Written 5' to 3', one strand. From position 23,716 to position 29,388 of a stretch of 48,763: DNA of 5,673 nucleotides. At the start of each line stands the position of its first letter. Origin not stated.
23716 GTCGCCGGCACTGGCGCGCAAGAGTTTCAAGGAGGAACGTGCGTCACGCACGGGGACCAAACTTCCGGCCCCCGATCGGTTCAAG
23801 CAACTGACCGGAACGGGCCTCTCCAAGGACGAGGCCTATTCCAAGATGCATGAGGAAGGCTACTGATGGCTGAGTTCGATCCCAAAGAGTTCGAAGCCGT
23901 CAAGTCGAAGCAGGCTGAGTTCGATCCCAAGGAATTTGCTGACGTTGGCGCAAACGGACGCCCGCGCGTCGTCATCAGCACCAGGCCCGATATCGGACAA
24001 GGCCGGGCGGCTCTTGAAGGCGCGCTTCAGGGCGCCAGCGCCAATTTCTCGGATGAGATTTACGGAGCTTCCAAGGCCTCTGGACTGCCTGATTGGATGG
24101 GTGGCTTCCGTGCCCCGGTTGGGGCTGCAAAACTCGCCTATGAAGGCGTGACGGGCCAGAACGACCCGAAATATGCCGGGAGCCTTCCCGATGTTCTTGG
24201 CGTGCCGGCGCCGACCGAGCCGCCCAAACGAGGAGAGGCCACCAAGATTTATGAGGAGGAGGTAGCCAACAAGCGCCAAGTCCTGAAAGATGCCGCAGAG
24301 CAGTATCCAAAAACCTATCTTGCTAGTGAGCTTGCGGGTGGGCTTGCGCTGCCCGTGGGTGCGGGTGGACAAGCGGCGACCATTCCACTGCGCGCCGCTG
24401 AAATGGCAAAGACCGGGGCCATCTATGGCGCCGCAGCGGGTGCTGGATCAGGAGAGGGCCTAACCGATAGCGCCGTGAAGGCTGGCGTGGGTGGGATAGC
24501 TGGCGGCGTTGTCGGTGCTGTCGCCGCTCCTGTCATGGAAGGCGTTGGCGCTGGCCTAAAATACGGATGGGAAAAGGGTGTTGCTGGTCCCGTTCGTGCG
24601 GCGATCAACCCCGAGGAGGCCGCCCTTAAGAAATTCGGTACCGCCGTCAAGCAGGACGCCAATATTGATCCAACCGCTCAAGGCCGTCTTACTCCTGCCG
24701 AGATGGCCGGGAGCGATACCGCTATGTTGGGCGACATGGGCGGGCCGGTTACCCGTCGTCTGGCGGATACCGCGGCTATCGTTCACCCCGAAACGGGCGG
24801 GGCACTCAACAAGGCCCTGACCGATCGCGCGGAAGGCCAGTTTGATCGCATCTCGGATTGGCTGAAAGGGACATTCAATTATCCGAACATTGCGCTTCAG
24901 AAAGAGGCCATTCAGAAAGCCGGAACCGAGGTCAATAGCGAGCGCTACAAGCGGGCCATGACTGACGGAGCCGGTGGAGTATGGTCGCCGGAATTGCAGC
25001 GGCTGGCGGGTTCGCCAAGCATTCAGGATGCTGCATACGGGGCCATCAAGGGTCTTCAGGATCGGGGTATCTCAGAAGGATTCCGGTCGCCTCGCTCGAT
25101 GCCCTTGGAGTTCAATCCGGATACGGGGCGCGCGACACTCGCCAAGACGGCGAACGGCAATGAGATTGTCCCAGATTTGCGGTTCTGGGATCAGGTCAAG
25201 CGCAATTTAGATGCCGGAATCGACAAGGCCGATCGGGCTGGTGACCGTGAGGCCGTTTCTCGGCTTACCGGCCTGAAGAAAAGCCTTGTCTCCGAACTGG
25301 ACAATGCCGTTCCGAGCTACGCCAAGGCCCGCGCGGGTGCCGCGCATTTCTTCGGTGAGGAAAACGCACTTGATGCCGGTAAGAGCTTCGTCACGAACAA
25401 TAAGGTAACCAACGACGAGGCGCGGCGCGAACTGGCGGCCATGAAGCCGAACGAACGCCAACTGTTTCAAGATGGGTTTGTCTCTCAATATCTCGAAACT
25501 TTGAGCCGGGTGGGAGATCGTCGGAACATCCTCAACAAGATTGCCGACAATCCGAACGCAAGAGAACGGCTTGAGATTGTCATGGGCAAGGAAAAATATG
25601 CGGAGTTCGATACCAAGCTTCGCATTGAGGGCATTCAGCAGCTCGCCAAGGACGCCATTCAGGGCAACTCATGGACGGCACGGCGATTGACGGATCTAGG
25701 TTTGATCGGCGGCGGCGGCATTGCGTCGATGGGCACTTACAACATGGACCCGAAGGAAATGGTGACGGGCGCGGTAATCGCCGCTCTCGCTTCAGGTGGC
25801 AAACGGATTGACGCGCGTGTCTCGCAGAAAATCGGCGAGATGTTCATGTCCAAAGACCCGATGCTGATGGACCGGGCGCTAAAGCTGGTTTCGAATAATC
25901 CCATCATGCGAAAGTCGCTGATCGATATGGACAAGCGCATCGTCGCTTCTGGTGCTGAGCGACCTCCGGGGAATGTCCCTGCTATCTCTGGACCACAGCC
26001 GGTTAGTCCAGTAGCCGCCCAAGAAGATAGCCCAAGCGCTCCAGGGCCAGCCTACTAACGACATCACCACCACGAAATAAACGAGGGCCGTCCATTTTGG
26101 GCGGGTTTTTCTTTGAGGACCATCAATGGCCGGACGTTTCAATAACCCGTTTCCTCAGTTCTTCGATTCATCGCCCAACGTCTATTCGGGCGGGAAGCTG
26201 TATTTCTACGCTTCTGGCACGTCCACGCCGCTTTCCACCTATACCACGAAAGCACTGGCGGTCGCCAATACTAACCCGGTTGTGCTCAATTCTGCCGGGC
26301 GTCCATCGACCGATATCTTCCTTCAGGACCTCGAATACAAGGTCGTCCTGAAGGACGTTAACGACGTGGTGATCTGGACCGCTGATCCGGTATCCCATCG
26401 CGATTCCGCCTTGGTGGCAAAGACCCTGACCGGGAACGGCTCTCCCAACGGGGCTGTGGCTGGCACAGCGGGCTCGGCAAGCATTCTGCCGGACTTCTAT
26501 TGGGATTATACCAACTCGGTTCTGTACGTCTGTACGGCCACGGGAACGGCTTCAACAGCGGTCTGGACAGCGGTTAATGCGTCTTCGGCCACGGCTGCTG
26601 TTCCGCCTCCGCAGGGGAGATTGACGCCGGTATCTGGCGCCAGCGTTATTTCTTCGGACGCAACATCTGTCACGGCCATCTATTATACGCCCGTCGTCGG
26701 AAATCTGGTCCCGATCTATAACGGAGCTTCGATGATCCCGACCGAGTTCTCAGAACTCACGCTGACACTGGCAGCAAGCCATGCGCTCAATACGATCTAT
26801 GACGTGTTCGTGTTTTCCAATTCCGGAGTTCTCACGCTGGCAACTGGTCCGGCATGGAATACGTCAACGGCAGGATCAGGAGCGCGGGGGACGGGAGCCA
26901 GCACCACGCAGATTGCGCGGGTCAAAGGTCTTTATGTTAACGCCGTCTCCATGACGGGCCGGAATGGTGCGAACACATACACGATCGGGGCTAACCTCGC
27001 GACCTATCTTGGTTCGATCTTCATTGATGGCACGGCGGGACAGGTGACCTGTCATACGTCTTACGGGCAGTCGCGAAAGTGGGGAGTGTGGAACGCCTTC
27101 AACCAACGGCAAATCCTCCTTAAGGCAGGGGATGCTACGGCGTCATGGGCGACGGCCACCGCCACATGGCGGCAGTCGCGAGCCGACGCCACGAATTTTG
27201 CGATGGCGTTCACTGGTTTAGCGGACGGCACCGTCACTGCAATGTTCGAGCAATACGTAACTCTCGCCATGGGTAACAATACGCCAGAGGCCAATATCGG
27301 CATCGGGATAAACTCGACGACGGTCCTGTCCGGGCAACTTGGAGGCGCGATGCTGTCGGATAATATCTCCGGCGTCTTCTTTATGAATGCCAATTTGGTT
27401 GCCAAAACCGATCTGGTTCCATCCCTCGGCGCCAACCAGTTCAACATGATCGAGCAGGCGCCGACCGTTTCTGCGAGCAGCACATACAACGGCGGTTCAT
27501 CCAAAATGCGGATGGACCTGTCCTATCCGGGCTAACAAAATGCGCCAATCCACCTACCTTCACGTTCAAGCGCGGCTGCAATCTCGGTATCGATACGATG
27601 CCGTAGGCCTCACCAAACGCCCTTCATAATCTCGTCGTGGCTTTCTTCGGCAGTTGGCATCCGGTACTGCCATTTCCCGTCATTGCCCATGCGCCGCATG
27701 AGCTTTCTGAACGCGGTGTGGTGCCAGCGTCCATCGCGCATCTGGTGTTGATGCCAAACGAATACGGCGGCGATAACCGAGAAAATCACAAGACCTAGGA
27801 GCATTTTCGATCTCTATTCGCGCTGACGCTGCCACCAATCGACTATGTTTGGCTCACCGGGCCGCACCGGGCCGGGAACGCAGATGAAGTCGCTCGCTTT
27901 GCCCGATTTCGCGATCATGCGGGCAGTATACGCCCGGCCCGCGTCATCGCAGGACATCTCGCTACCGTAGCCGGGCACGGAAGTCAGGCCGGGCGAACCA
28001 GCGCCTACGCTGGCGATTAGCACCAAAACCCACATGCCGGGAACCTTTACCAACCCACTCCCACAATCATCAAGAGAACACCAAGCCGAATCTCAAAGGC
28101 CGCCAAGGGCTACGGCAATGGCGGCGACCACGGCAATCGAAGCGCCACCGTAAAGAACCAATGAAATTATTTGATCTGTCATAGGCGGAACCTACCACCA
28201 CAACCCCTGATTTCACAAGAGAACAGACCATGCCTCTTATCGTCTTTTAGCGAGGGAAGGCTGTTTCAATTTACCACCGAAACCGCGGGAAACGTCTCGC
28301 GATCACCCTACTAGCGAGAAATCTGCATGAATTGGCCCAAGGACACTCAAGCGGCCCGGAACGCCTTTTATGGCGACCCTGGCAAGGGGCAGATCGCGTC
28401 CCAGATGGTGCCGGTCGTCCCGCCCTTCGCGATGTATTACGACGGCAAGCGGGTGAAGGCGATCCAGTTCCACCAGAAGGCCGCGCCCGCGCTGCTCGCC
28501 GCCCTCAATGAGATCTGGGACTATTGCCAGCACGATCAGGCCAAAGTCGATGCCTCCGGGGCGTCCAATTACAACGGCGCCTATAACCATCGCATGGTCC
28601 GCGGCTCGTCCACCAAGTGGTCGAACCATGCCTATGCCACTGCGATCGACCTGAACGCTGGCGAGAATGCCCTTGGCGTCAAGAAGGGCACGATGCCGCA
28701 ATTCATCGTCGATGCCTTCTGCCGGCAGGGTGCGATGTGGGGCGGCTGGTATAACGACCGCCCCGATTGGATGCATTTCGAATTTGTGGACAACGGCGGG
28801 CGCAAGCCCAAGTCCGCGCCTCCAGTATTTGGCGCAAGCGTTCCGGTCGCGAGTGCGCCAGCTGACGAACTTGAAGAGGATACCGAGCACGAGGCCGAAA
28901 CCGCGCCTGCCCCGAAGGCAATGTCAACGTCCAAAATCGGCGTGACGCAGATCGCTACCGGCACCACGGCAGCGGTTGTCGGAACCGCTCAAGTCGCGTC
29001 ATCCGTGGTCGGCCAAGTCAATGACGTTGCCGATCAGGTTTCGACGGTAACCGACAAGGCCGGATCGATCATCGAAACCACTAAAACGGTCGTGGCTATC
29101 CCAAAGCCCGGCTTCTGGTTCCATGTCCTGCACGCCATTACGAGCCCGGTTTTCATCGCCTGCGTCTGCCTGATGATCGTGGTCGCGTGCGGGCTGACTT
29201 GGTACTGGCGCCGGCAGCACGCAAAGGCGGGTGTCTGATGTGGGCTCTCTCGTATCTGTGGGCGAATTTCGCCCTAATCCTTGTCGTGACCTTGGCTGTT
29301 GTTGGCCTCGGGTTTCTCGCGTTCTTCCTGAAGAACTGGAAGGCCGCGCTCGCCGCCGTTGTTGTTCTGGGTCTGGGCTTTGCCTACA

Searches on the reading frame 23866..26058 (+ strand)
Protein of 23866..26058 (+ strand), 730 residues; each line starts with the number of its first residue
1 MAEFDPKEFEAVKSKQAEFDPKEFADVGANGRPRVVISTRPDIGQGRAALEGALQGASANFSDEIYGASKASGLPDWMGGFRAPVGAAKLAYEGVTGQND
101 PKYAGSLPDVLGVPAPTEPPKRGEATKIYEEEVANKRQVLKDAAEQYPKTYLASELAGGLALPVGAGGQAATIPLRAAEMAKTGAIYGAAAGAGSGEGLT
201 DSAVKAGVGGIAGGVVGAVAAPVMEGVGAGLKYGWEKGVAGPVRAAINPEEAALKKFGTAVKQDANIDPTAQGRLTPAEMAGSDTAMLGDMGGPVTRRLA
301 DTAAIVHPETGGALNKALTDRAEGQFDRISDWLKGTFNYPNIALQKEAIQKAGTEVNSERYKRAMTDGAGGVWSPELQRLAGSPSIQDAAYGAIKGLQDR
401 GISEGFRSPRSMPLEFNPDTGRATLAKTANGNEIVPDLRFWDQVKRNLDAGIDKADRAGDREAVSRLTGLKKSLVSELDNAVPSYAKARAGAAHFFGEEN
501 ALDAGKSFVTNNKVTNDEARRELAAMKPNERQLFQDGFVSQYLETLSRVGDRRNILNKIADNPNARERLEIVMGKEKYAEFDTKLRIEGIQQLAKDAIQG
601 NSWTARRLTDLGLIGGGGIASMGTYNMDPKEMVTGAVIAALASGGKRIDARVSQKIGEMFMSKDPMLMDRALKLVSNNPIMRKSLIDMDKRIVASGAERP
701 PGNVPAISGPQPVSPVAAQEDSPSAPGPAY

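Call 79: search_protein_families(library=phrogs, max_evalue=0.001, proteins=[window:23866-26058:+])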
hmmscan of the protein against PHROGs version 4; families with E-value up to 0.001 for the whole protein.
window:23866-26058:+ (730 aa): 1 family
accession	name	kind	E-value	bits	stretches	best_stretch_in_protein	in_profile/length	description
phrog_5880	-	unknown function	1.1e-62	213.7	1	48-676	56-628/661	-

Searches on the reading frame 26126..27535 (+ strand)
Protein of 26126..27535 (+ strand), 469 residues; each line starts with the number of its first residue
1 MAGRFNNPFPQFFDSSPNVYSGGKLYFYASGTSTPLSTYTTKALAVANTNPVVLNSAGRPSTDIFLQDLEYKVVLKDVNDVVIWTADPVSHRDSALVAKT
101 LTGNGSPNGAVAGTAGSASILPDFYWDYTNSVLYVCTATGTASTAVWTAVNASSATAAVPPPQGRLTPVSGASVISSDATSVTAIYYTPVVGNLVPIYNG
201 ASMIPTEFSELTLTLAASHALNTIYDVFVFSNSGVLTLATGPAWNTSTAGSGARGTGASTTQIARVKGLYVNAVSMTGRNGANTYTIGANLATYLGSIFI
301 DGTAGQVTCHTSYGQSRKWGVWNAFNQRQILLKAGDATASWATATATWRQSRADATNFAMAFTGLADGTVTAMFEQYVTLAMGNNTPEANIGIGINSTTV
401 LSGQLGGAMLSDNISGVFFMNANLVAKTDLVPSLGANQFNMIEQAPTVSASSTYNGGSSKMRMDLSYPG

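Call 79: search_protein_families(library=phrogs, max_evalue=0.001, proteins=[window:26126-27535:+])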
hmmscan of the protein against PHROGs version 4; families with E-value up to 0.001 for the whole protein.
window:26126-27535:+ (469 aa): 1 family
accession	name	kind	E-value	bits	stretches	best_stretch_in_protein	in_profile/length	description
phrog_26190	-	unknown function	3e-17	63.8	1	1-92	2-92/260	-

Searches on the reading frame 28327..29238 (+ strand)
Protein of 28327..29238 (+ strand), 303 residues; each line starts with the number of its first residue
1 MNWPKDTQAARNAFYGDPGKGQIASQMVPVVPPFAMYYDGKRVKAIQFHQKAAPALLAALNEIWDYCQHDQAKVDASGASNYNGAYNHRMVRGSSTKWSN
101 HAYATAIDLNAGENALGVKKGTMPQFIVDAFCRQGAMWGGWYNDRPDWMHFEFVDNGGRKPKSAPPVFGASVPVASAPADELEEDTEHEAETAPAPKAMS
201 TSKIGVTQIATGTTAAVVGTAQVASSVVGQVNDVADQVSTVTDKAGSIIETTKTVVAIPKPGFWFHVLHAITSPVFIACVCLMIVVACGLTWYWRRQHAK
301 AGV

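Call 14: search_protein_families(library=pfam, max_evalue=0.01, proteins=[window:28327-29238:+])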
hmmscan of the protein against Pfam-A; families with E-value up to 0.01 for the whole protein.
window:28327-29238:+ (303 aa): 1 family
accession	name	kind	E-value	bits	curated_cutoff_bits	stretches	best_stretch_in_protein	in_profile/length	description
PF13539.11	Peptidase_M15_4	-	1.7e-11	45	25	1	93-152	2-69/70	D-alanyl-D-alanine carboxypeptidase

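Call 15: search_protein_families(library=phrogs, max_evalue=0.001, proteins=[window:28327-29238:+])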
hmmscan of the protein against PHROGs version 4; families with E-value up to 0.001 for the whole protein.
window:28327-29238:+ (303 aa): 4 families
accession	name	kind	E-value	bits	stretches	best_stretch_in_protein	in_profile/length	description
phrog_17001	-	lysis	3.7e-14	54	1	2-154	113-263/265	endolysin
phrog_6584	-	unknown function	9.7e-09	36.6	1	27-152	21-151/154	-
phrog_5115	-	moron, auxiliary metabolic gene and host takeover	5.5e-05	23.5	1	69-182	48-152/283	ferredoxin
phrog_1512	-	lysis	0.00015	22.9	1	96-174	74-146/314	endolysin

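Call 20: find_related_loci(query=window:28327-29238:+, collection=viral_contigs, flank=10000)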
Query window:28327-29238:+ (303 aa) in viral_contigs; peptide patterns used: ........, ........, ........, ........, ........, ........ (x = any residue, [..] = any of these).
10 stretches matched a pattern; 7 encode a relative of the query (tblastn E <= 1e-3); 7 distinct loci.
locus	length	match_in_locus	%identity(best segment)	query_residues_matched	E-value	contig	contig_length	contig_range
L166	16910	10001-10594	81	3-190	2e-102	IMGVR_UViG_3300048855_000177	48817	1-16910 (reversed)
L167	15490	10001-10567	82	3-187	1e-99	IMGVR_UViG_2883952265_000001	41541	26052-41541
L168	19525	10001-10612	73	1-212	1e-94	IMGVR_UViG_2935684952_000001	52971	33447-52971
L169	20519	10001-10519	79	3-176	3e-94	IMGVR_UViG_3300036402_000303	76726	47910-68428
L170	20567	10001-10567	82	3-186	9e-101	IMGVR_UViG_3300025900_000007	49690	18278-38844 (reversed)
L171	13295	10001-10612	67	2-206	1e-90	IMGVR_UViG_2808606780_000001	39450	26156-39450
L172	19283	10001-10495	80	3-168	3e-84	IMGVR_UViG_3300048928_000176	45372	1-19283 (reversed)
